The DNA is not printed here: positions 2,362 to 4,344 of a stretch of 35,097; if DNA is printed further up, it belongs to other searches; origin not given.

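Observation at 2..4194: Candidate undescribed nucleic-acid-targeting (defence-like) operon: zinc-ribbon tail + Sel1/basic-tract protein + NERD-SF1 helicase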

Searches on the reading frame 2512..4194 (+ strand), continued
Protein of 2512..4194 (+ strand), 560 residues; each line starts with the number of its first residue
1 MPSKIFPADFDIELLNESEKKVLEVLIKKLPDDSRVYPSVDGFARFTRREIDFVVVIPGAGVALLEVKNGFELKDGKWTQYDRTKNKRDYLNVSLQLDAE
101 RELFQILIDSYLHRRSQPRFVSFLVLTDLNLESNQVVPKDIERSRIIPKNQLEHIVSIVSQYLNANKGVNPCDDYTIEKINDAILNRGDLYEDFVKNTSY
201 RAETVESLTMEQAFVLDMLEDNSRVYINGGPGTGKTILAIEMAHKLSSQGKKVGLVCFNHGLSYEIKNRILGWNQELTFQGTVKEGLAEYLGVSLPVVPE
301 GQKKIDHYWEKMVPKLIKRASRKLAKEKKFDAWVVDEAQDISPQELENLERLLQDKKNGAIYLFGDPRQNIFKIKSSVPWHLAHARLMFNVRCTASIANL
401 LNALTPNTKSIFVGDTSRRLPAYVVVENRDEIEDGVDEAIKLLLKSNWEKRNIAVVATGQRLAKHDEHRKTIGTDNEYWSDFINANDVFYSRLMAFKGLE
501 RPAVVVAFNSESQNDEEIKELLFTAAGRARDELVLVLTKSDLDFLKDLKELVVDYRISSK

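Call 63: search_protein_families(library=pfam, proteins=[L061:3262-4707:-, L061:4781-5434:+, L061:2235-3284:-, L061:5696-5974:+, L012:2494-3303:-, L012:3371-4540:+, L012:4700-5998:+, L012:1189-2445:-, L012:7736-9352:+, L050:4203-5264:-], max_evalue=0.001)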
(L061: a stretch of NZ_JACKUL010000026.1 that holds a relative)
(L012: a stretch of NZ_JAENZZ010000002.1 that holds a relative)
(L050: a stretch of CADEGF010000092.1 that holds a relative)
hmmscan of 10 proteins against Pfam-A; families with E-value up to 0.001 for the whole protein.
L061:3262-4707:- (481 aa): 2 families
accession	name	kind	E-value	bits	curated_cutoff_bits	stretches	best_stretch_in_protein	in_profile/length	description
PF03747.19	ADP_ribosyl_GH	-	1.1e-50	173.4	26.2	1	10-294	1-286/287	ADP-ribosylglycohydrolase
PF00782.25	DSPc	-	1.8e-08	34.7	33.5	1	383-473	42-128/133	Dual specificity phosphatase, catalytic domain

L061:4781-5434:+ (217 aa): 2 families
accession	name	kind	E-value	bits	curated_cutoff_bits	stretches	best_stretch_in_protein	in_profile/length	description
PF21906.2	NrtR_WHD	-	4.7e-13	49.5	27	1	160-214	4-60/61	NrtR DNA-binding winged helix domain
PF00293.34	NUDIX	-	2.2e-06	28.1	21.1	1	26-104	6-92/134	NUDIX domain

L061:2235-3284:- (349 aa): 1 family
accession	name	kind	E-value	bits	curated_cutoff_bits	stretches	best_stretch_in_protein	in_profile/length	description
PF00149.33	Metallophos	-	5.7e-11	43.6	21.5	1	29-173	5-113/191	Calcineurin-like phosphoesterase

L061:5696-5974:+ (92 aa): 0 families

L012:2494-3303:- (270 aa): 1 family
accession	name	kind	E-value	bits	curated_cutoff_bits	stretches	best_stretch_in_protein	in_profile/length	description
PF20208.3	ARPP-1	-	3.9e-58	197.6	27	1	10-257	2-272/297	ARG and Rhodanese-Phosphatase-superfamily-associated Protein domain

L012:3371-4540:+ (389 aa): 3 families
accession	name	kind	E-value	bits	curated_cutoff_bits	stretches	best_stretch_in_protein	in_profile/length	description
PF00293.34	NUDIX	-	2.3e-09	37.8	21.1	1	30-148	5-129/134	NUDIX domain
PF21906.2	NrtR_WHD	-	5.3e-05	23.7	27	1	168-237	2-60/61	NrtR DNA-binding winged helix domain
PF14815.12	NUDIX_4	-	0.00015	22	35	1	43-99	12-68/113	NUDIX domain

L012:4700-5998:+ (432 aa): 4 families
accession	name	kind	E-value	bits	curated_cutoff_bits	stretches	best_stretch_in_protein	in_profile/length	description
PF00929.31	RNase_T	-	3.8e-26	93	24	1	5-156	2-163/164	Exonuclease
PF05099.18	TerB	-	8.9e-05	23.2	24.4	1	293-333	76-116/118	Tellurite resistance protein TerB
PF16473.11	Rv2179c-like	-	0.00049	20.3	27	0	5-157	4-173/177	3'-5' exoribonuclease Rv2179c-like domain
PF12738.14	PTCB-BRCT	-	0.00095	19.6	22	0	358-417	3-60/63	twin BRCT domain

L012:1189-2445:- (418 aa): 0 families

L012:7736-9352:+ (538 aa): 2 families
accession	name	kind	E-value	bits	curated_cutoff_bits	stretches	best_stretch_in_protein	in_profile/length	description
PF12836.13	HHH_3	-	2.3e-06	28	27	1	478-533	5-61/65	Helix-hairpin-helix motif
PF03934.19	T2SSK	-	7.6e-06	26.6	24.2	1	479-526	1-49/63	Type II secretion system (T2SS), protein K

L050:4203-5264:- (353 aa): 0 families

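Call 71: search_protein_families(library=pfam, proteins=[L004:7791-10562:-, L007:5266-5598:+, L002:5233-7761:-], max_evalue=0.01)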
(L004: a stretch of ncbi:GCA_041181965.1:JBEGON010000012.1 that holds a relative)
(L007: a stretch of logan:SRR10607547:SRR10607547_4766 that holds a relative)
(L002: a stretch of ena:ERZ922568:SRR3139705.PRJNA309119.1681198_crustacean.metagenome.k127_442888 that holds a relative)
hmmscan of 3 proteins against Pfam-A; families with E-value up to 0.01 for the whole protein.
L004:7791-10562:- (923 aa): 0 families

L007:5266-5598:+ (110 aa): 0 families

L002:5233-7761:- (842 aa): 0 families

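Call 87: search_dna_similar(query=window:2512-4191:+, collection=phages, mode=protein, max_evalue=0.00001, max_rows=10)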
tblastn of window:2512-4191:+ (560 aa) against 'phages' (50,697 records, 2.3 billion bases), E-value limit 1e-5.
Records with a match: 1; places in all: 1; records where one place covers at least 80% of the query: 1.
Best place of each record, by identity: <60% 1.
By first word of the organism name: Bacteriophage 1.
By host as written in the record: - 1.
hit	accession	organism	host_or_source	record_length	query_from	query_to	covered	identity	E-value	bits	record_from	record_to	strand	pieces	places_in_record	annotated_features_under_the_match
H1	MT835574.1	Bacteriophage sp.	human fecal samples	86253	44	536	88%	30.2%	1e-44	176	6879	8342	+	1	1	record has no annotation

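Call 88: search_dna_similar(query=window:2512-4191:+, collection=plasmids, mode=protein, max_evalue=0.00001, max_rows=15)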
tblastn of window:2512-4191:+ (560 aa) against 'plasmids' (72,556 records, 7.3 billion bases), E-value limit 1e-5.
Records with a match: 20; places in all: 20; records where one place covers at least 80% of the query: 15.
Best place of each record, by identity: <60% 20.
By first word of the organism name: Rhizobium 5; Caballeronia 3; Burkholderia 1; Shinella 1; Rhodococcus 1; Azospirillum 1; Thermomicrobium 1; Selenomonas 1; Leisingera 1; Paraburkholderia 1; and 4 more.
By predicted mobility (MOB-suite, as given by PLSDB): non-mobilizable 10; conjugative 5; mobilizable 5.
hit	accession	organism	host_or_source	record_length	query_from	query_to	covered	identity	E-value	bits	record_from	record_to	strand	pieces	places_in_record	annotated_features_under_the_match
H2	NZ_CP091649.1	Burkholderia aenigmatica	-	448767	50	545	89%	27.0%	1e-27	125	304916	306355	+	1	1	NERD domain-containing protein/DEAD/DEAH box helicase | DUF1998 domain-containing protein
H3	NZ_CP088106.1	Rhizobium ruizarguesonis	cell culture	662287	31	542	91%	25.3%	7e-21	105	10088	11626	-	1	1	NERD domain-containing protein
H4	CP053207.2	Rhizobium leguminosarum bv. trifolii TA1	-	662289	31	542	91%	25.3%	7e-21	105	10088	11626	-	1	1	hypothetical protein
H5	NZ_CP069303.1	Shinella sp. PSBB067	monoisolate,Minnesota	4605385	50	547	89%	25.8%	3e-17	94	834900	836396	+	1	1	none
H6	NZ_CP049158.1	Caballeronia sp. SBC1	whole organism,soil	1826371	31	539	91%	25.1%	9e-15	86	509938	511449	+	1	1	none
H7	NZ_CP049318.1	Caballeronia sp. SBC2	whole organism,soil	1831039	31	539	91%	25.1%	9e-15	86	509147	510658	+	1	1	none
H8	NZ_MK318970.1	Rhizobium rhizogenes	-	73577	50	547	89%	25.6%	2e-14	84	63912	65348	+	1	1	NERD domain-containing protein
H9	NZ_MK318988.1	Rhizobium rhizogenes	-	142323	50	547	89%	25.6%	2e-14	84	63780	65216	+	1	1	NERD domain-containing protein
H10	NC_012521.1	Rhodococcus opacus B4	-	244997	45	542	89%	25.3%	1e-17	95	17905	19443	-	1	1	NERD domain-containing protein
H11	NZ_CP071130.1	Caballeronia sp. M1242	Homo sapiens,ETA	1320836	31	549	93%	24.1%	3e-12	77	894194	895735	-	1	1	none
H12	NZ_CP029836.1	Azospirillum ramasamyi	single cell,Cow dung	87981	50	547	89%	24.7%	3e-17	93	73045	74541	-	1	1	NERD domain-containing protein/DEAD/DEAH box helicase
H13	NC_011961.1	Thermomicrobium roseum DSM 5159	-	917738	50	545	89%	24.1%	1e-20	104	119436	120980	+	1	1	NERD domain-containing protein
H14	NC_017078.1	Selenomonas ruminantium subsp. lactilytica TAM6421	-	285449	50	537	87%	24.3%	1e-14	85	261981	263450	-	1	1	NERD domain-containing protein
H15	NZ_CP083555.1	Leisingera sp. S132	-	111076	50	536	87%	23.6%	2e-18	97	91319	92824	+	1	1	NERD domain-containing protein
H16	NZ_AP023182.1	Paraburkholderia sp. PGU19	Physopelta gutta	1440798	31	538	91%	22.2%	3e-12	77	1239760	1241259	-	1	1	record has no annotation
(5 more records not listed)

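Call 90: search_protein_families(library=pfam, proteins=[L020:4650-5981:+, L036:5483-6004:+, L037:4388-5956:+, L051:4548-5891:+, L055:5027-5971:+, L057:5104-5931:+, L083:3108-3407:+, L084:4882-5952:+, L025:7605-8882:+], max_evalue=0.01)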
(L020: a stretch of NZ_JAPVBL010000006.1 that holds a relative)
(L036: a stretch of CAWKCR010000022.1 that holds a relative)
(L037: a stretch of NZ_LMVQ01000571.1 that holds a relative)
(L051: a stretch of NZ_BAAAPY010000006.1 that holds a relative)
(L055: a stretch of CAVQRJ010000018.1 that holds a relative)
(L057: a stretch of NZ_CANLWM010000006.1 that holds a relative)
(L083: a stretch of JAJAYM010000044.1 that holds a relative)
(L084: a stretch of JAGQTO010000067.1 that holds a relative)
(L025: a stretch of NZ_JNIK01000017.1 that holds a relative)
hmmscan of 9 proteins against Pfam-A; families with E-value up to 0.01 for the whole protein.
L020:4650-5981:+ (444 aa): 4 families
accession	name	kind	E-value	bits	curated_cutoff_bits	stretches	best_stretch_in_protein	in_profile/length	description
PF00929.31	RNase_T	-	8.2e-22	78.9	24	1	18-169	2-164/164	Exonuclease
PF00533.33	BRCT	-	1e-05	26.1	21.3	1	370-438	10-78/78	BRCA1 C Terminus (BRCT) domain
PF05099.18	TerB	-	0.00055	20.7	24.4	1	298-344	70-114/118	Tellurite resistance protein TerB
PF12738.14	PTCB-BRCT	-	0.0038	17.7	22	1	371-429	3-59/63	twin BRCT domain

L036:5483-6004:+ (174 aa): 1 family
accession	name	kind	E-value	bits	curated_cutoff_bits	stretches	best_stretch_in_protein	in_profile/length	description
PF01503.22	PRA-PH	-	1.3e-06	29.1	21.3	1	89-151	15-83/86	Phosphoribosyl-ATP pyrophosphohydrolase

L037:4388-5956:+ (523 aa): 7 families
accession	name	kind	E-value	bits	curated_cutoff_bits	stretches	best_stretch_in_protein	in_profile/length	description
PF00211.25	Guanylate_cyc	-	1.6e-09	38.1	21.9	1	29-179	6-172/183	Adenylate and Guanylate cyclase catalytic domain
PF13191.12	AAA_16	-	1.3e-05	26.2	32.6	1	218-369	1-116/167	AAA ATPase domain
PF00931.28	NB-ARC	-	1.9e-05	24.5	23.5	1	235-453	17-246/248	NB-ARC domain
PF13401.12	AAA_22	-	3.3e-05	24.7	27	1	235-320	4-96/130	AAA domain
PF20703.3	nSTAND1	-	0.001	19.3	27.1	0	218-253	15-50/379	Novel STAND NTPase 1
PF13481.12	AAA_25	-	0.0051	16.9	27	0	231-260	28-57/195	AAA domain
PF01637.24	ATPase_2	-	0.0056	16.9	33.2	1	219-275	1-59/225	ATPase domain predominantly from Archaea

L051:4548-5891:+ (448 aa): 2 families
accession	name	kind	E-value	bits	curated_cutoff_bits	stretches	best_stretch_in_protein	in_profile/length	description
PF22551.1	TY-Chap1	-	9.5e-19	67.8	27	1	229-351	1-125/132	T3SS (YopN, CesT) and YbjN peptide-binding chaperone 1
PF22552.1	TY-Chap3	-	1.3e-06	29.5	27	1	71-192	2-117/117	T3SS (YopN, CesT) and YbjN peptide-binding chaperone 3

L055:5027-5971:+ (315 aa): 8 families
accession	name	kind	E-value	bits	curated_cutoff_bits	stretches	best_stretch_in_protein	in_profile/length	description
PF13476.12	AAA_23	-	2.6e-10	41.7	27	1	81-162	5-85/201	AAA domain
PF02463.25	SMC_N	-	7.6e-07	29.2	40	1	75-161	2-88/220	RecF/RecN/SMC N terminal domain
PF13175.12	AAA_15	-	3.3e-05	24.1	32.1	1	75-125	3-50/374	AAA ATPase domain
PF13191.12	AAA_16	-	0.00049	21.1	32.6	0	97-125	23-51/167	AAA ATPase domain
PF11398.14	DUF2813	-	0.0005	20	21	1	74-134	2-58/372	Protein of unknown function (DUF2813)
PF13555.12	AAA_29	-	0.00052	20.2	27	1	99-126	23-50/61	P-loop containing region of AAA domain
PF01580.24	FtsK_SpoIIIE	-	0.0026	17.7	24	1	79-120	20-61/221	FtsK/SpoIIIE family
PF13304.12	AAA_21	-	0.007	16.9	27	0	100-122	1-23/304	AAA domain, putative AbiEii toxin, Type IV TA system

L057:5104-5931:+ (276 aa): 0 families

L083:3108-3407:+ (100 aa): 1 family
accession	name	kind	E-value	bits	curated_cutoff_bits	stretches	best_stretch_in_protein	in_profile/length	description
PF13769.11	Virulence_fact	-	1.1e-15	58.1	25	1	8-89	2-78/81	Virulence factor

L084:4882-5952:+ (357 aa): 8 families
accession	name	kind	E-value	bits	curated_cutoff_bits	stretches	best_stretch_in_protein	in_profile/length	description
PF02353.26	CMAS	-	4.8e-37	128.2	27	1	71-336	11-264/273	Mycolic acid cyclopropane synthetase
PF08242.18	Methyltransf_12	-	5.6e-13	49.9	30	1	134-230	1-97/98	Methyltransferase domain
PF13649.12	Methyltransf_25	-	8e-13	49.3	27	1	133-229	1-97/97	Methyltransferase domain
PF13489.12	Methyltransf_23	-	6.3e-12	46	27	1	127-250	20-132/164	Methyltransferase domain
PF08241.18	Methyltransf_11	-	9.1e-10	39.5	21.2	1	134-232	1-94/95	Methyltransferase domain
PF13847.12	Methyltransf_31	-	1.1e-09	38.5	27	1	129-234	3-110/145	Methyltransferase domain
PF05175.20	MTS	-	6.9e-06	26.2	23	1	126-232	28-137/170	Methyltransferase small domain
PF03848.20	TehB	-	0.0067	16.3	20.4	0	129-212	30-109/193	Tellurite resistance protein TehB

L025:7605-8882:+ (426 aa): 3 families
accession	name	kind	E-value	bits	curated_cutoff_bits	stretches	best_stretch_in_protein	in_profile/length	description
PF21818.3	DUF6884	-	9.2e-43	146.1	30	1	106-237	1-133/135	Family of unknown function (DUF6884)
PF24706.1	DUF7669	-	4e-22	78.7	23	1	5-77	1-75/75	Domain of unknown function (DUF7669)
PF20815.3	GIY_YIG_2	-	8.2e-10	39.3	22.4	1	309-421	35-153/153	GIY-YIG catalytic domain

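Call 92: search_protein_families(library=pfam, proteins=[L051:258-2291:+, L051:2093-3211:-, L051:2761-4173:-, L051:2812-4326:+, L051:8277-8945:+, L051:8758-9741:+, L051:9859-10881:+, L051:9806-10639:-, L051:11011-12999:-, L051:11056-12483:+], max_evalue=0.001)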
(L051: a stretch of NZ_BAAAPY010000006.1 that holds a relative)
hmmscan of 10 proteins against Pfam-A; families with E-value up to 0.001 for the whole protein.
L051:258-2291:+ (678 aa): 0 families

L051:2093-3211:- (373 aa): 0 families

L051:2761-4173:- (471 aa): 4 families
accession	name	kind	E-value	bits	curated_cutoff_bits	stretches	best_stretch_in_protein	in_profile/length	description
PF00092.34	VWA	-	7.9e-19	69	23.8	1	94-256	2-166/174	von Willebrand factor type A domain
PF13519.12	VWA_2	-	2e-14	54.6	27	1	94-196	1-106/107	von Willebrand factor type A domain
PF05762.20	VWA_CoxE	-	7.6e-08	32.5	26.4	1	83-198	47-161/222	VWA domain containing CoxE-like protein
PF13768.12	VWA_3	-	1.2e-05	25.9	27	1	93-249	2-155/155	von Willebrand factor type A domain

L051:2812-4326:+ (505 aa): 0 families

L051:8277-8945:+ (223 aa): 0 families

L051:8758-9741:+ (328 aa): 1 family
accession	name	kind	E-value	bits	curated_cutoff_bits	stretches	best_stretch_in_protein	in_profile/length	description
PF11611.13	DUF4352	-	9.3e-13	49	25.9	1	196-316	2-116/122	Domain of unknown function (DUF4352)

L051:9859-10881:+ (341 aa): 0 families

L051:9806-10639:- (278 aa): 0 families

L051:11011-12999:- (663 aa): 0 families

L051:11056-12483:+ (476 aa): 1 family
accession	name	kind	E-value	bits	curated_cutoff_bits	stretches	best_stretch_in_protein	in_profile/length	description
PF00082.27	Peptidase_S8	-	1.6e-42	146.2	21.8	1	141-448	1-274/288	Subtilase family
